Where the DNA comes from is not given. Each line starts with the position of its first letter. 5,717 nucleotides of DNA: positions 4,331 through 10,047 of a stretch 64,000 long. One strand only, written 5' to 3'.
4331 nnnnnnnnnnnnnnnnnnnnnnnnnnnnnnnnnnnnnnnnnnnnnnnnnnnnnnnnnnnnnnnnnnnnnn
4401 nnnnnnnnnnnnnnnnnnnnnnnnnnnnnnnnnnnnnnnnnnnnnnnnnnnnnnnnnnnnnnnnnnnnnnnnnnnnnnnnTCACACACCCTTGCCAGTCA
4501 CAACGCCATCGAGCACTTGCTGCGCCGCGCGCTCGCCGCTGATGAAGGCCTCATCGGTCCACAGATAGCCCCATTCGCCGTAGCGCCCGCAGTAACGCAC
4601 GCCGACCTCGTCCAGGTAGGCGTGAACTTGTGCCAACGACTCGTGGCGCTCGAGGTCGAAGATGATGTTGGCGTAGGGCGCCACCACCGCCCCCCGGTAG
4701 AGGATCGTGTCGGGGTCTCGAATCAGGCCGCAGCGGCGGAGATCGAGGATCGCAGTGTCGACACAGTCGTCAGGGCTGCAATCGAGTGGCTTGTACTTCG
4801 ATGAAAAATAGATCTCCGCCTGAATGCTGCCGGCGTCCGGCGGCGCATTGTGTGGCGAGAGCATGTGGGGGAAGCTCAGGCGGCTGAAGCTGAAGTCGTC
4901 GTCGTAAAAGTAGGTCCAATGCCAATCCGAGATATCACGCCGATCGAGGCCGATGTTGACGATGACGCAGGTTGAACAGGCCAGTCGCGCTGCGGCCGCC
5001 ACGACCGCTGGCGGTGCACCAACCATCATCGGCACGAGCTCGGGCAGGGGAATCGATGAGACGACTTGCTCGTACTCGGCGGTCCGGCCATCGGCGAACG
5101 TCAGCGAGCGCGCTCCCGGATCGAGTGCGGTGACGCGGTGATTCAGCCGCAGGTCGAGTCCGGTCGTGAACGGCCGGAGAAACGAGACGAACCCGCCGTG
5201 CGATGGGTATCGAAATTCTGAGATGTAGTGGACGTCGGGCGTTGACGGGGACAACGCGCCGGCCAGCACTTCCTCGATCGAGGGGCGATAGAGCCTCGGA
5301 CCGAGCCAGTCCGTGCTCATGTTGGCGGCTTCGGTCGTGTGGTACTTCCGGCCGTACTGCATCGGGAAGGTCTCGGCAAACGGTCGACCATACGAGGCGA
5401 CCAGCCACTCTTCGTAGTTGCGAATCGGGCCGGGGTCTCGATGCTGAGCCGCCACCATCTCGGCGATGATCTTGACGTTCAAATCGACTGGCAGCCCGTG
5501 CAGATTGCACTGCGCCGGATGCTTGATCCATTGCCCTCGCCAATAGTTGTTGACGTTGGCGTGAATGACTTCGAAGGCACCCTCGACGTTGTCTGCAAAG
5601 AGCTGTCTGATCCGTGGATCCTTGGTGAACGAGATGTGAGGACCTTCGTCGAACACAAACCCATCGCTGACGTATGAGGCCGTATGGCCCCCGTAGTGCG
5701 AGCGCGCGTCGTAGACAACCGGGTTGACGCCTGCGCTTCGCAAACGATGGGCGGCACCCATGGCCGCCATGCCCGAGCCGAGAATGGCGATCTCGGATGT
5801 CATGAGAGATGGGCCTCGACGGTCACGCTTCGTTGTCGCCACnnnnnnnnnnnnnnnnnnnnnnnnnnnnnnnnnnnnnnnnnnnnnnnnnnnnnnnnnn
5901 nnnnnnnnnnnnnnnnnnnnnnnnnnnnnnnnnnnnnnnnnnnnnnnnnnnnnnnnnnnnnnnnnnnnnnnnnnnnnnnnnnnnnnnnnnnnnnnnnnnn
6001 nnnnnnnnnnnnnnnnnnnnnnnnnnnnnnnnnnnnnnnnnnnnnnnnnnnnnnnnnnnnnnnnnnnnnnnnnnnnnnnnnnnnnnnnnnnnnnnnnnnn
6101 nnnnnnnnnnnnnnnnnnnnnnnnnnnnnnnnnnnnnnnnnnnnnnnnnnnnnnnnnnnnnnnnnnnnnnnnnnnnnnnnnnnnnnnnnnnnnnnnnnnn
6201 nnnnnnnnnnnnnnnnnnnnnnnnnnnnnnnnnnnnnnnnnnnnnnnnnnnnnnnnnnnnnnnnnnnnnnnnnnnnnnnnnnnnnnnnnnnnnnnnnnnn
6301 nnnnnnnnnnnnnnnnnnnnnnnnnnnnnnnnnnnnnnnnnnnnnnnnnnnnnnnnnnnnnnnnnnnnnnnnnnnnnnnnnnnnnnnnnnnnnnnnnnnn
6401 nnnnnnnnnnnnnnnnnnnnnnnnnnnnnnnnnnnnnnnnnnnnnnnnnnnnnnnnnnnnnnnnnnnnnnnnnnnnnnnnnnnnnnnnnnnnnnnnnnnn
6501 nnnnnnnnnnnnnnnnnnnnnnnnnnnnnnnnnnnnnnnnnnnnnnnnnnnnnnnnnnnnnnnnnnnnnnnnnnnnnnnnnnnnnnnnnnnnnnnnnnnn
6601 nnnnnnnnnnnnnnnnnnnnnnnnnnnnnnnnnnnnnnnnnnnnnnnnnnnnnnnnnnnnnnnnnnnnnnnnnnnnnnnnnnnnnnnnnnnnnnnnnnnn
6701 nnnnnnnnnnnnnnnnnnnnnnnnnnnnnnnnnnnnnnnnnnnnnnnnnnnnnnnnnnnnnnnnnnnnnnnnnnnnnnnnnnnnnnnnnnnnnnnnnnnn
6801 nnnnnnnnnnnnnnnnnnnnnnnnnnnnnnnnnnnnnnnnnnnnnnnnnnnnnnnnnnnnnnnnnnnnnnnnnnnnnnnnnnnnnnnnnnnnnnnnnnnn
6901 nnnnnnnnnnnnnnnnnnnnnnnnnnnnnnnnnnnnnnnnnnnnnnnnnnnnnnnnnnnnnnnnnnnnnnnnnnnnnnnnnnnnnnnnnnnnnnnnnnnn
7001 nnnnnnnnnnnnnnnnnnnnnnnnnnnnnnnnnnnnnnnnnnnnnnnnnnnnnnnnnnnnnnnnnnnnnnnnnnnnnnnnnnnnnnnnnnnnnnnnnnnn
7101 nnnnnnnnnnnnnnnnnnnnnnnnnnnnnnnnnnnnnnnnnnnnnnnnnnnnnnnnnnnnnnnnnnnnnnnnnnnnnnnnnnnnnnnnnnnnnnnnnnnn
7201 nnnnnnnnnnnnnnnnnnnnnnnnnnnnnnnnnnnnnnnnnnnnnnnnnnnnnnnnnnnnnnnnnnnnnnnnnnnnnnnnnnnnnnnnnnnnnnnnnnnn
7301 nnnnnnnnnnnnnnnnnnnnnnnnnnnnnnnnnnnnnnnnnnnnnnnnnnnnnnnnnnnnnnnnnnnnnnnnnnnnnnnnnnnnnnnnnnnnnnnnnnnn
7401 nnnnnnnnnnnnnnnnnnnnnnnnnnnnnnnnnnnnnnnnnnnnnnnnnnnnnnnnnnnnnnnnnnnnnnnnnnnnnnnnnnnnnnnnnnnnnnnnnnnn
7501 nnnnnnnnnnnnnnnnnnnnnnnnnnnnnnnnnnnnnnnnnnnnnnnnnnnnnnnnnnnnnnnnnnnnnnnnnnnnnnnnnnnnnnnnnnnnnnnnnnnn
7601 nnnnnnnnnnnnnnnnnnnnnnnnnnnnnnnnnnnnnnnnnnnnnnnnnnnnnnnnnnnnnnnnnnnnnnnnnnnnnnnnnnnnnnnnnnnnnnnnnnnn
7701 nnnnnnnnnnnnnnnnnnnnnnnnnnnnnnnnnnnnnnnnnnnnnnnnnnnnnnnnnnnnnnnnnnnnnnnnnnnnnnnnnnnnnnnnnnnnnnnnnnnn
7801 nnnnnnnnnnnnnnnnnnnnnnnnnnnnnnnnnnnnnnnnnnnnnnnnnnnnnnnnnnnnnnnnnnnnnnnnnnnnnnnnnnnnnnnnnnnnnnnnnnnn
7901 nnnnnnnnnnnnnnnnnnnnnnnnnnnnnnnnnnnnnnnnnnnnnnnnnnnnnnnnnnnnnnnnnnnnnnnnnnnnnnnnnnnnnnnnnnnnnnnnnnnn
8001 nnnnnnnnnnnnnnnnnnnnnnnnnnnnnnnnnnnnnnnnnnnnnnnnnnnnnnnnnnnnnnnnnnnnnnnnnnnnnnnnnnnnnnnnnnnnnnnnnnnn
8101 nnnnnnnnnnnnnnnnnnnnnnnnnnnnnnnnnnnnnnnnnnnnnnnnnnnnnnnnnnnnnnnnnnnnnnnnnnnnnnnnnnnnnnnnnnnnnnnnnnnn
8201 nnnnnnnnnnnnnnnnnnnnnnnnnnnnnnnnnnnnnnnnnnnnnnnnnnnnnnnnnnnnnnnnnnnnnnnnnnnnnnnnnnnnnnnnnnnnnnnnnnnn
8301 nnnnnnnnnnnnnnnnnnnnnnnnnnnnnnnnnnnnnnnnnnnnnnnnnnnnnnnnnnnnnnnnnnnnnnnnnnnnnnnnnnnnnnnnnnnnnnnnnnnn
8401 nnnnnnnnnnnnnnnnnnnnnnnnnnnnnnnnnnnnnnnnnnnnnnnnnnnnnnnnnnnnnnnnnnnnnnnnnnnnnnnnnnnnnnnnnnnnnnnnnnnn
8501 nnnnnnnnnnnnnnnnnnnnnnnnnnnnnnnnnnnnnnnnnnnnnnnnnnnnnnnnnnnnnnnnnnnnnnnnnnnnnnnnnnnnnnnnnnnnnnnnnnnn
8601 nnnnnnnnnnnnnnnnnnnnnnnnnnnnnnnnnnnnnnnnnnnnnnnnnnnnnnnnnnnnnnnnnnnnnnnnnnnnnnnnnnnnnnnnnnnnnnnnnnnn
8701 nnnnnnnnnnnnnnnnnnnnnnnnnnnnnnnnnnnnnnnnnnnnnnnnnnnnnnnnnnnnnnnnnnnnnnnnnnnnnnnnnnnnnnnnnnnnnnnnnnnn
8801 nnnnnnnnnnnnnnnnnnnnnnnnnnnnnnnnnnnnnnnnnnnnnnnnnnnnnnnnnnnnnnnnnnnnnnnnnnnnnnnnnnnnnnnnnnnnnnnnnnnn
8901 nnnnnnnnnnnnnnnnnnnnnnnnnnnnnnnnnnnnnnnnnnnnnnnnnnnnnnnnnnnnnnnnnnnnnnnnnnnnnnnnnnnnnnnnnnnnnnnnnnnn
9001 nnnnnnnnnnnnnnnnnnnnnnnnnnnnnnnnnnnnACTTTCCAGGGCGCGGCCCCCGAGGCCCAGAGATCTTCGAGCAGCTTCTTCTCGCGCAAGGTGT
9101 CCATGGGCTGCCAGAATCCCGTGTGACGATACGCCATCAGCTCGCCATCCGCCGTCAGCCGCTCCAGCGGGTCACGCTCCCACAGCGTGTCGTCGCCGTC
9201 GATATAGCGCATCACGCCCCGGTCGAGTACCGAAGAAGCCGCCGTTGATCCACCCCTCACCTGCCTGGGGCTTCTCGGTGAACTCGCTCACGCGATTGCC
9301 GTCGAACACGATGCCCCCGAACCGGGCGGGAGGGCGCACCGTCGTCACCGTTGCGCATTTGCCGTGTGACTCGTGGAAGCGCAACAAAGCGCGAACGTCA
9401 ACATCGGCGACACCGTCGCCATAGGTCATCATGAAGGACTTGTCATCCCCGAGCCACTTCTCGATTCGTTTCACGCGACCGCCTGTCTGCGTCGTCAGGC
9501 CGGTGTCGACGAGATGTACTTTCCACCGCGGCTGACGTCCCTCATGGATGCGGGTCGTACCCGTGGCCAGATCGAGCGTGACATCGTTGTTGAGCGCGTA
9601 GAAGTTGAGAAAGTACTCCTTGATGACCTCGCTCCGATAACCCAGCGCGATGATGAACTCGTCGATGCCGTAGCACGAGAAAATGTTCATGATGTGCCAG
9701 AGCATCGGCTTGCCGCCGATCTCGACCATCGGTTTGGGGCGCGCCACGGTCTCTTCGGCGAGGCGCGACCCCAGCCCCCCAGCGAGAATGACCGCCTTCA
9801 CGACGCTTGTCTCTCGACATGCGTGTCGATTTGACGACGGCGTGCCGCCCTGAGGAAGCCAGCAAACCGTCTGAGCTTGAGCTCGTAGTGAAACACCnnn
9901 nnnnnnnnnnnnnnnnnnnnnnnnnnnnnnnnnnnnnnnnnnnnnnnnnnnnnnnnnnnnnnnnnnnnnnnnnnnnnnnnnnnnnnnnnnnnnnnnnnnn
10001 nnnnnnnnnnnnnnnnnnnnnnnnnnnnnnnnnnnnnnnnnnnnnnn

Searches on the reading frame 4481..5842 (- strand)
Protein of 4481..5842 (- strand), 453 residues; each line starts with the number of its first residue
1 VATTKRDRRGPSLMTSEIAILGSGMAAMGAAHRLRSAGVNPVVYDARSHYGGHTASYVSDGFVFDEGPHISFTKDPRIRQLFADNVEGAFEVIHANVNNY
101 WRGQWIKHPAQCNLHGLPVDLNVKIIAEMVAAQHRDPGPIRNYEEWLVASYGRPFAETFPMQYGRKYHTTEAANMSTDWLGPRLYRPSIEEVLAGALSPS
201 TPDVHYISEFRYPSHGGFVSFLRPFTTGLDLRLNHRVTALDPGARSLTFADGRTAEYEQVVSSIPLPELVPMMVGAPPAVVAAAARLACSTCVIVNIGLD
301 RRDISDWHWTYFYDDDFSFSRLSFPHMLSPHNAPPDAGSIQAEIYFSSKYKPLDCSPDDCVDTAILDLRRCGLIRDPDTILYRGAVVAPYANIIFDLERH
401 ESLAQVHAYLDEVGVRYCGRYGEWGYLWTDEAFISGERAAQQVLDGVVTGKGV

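Call 12: search_protein_families(library=pfam, proteins=[window:4481-5842:-], max_evalue=0.001)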
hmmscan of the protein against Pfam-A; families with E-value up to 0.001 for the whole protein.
window:4481-5842:- (453 aa): 3 families
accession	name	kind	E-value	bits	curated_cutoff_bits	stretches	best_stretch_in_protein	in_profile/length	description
PF01593.30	Amino_oxidase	-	3e-22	80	19.8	1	30-444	6-443/443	Flavin containing amine oxidoreductase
PF13450.12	NAD_binding_8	-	2.6e-15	56.9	21.9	1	20-83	1-66/68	NAD(P)-binding Rossmann-like domain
PF07992.20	Pyr_redox_2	-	0.00019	21.4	26.1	0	17-53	2-40/291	Pyridine nucleotide-disulphide oxidoreductase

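Call 56: search_protein_families(library=ncbifam, proteins=[window:4481-5842:-], max_evalue=0.01)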
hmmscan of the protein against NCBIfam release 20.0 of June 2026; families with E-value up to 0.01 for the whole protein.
window:4481-5842:- (453 aa): 18 families
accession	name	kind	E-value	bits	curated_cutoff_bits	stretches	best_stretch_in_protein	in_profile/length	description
NF005547.0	PRK07208.1-3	equivalog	5.9e-44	150.6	380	1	16-447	5-446/465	hypothetical protein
NF005548.0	PRK07208.1-4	equivalog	9.4e-44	149.8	389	1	15-446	3-453/488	hypothetical protein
NF005545.0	PRK07208.1-1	equivalog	4.9e-21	74.7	451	1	16-443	8-461/504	hypothetical protein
NF005560.0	PRK07233.1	equivalog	3.2e-13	49.3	252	2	17-103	2-89/435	hypothetical protein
NF005546.0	PRK07208.1-2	equivalog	1.1e-11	44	418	2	121-447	145-506/527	hypothetical protein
TIGR03467.1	HpnE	equivalog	2.2e-10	40.4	283.05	1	18-73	1-58/430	hydroxysqualene dehydroxylase HpnE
NF005549.0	PRK07208.1-5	equivalog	2.4e-09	36.2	587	0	304-443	370-511/534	hypothetical protein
TIGR02734.1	crtI_fam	subfamily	7e-09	34.9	238.1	1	19-83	2-65/504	phytoene desaturase family protein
NF058655.1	CrtID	equivalog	3.4e-07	29.5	640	1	18-70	1-53/478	bifunctional phytoene desaturase/3,4-desaturase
TIGR02731.1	phytoene_desat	equivalog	1.1e-06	27.7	569.4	1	18-84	2-69/453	15-cis-phytoene desaturase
NF042421.1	hydcarot_desat_CrtD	equivalog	2.5e-05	22.9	500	1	18-95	4-84/487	1-hydroxycarotenoid 3,4-desaturase CrtD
TIGR00562.1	proto_IX_ox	equivalog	3.9e-05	22.4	97.85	1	15-84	2-73/470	protoporphyrinogen oxidase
TIGR02732.1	zeta_caro_desat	equivalog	5.2e-05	22.3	622.15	1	18-77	2-62/474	9,9'-di-cis-zeta-carotene desaturase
NF008841.0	PRK11883.1-1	equivalog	0.00014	20.9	517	0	235-301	240-308/453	protoporphyrinogen oxidase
NF045637.1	carotdesatCrtDProt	equivalog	0.00022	19.9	580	1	18-84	1-66/485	1-hydroxycarotenoid 3,4-desaturase CrtD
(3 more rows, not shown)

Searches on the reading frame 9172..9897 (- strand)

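Call 9: search_protein_families(library=pfam, proteins=[window:9172-9897:-], max_evalue=0.01)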
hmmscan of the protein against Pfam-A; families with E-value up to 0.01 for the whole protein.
window:9172-9897:- (241 aa): 2 families
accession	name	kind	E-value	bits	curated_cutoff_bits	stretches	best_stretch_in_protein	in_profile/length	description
PF00483.29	NTP_transferase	-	2.1e-20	73.8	21.2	1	34-218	1-174/245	Nucleotidyl transferase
PF12804.13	NTP_transf_3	-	8.3e-09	36.3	27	1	35-89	1-50/160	MobA-like NTP transferase domain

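Call 56: search_protein_families(library=ncbifam, proteins=[window:9172-9897:-], max_evalue=0.01)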
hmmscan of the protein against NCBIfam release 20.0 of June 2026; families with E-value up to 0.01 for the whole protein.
window:9172-9897:- (241 aa): 36 families (the best 25 are shown)
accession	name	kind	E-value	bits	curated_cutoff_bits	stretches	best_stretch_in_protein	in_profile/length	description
TIGR02623.1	G1P_cyt_trans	equivalog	3.5e-82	275.7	300.25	1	33-226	1-193/255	glucose-1-phosphate cytidylyltransferase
TIGR03992.1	Arch_glmU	subfamily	1.1e-22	80.4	292.1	1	34-222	2-166/393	bifunctional sugar-1-phosphate nucleotidylyltransferase/acetyltransferase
NF049965.1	GlMnHpPGnyltfHddC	equivalog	1.2e-20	74.1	300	2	34-100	2-68/221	D-glycero-D-manno-heptose 1-phosphate guanosyltransferase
NF052502.1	man1P_GTase_Rv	exception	2.3e-19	69.5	440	1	34-212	2-161/352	mannose-1-phosphate guanylyltransferase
NF041313.1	UDPGP_AglF_Halo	equivalog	2.5e-15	56.6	400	1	34-100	2-68/234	UTP--glucose-1-phosphate uridylyltransferase AglF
TIGR01208.1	rmlA_long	equivalog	1.5e-14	53.7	320.25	1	34-212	1-161/353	glucose-1-phosphate thymidylyltransferase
NF045761.1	NAMPUrTaseMurU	equivalog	5e-12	46.2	250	1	33-96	1-64/226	N-acetylmuramate alpha-1-phosphate uridylyltransferase MurU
NF041173.1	Sug_nt_acttase_Thmprot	equivalog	2.4e-11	43.2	600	1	34-222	2-166/405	bifunctional sugar-1-phosphate nucleotidylyltransferase/acetyltransferase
TIGR02091.1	glgC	equivalog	7.9e-10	38.3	424.9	1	34-214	2-180/364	glucose-1-phosphate adenylyltransferase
NF001947.0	PRK00725.1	subfamily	1.4e-09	37.2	470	1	30-212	14-195/426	glucose-1-phosphate adenylyltransferase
NF002023.0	PRK00844.1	subfamily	3.6e-09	35.9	458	2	30-96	4-71/408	glucose-1-phosphate adenylyltransferase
NF041135.1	IPPtranDIPPsyn_Thcocales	equivalog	5.1e-09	35.6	580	1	34-101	2-65/419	bifunctional L-myo-inositol-1-phosphate cytidylyltransferase/CDP-L-myo-inositol myo-inositolphosphotransferase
TIGR01099.1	galU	equivalog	2.1e-08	34.1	326.8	1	33-174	2-145/261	UTP--glucose-1-phosphate uridylyltransferase GalU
TIGR01173.1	glmU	equivalog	2.2e-08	33.4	366.85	1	34-209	2-152/452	bifunctional UDP-N-acetylglucosamine diphosphorylase/glucosamine-1-phosphate N-acetyltransferase GlmU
NF010934.1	PRK14354.1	equivalog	4e-07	28.9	450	1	35-95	2-59/447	bifunctional UDP-N-acetylglucosamine diphosphorylase/glucosamine-1-phosphate N-acetyltransferase GlmU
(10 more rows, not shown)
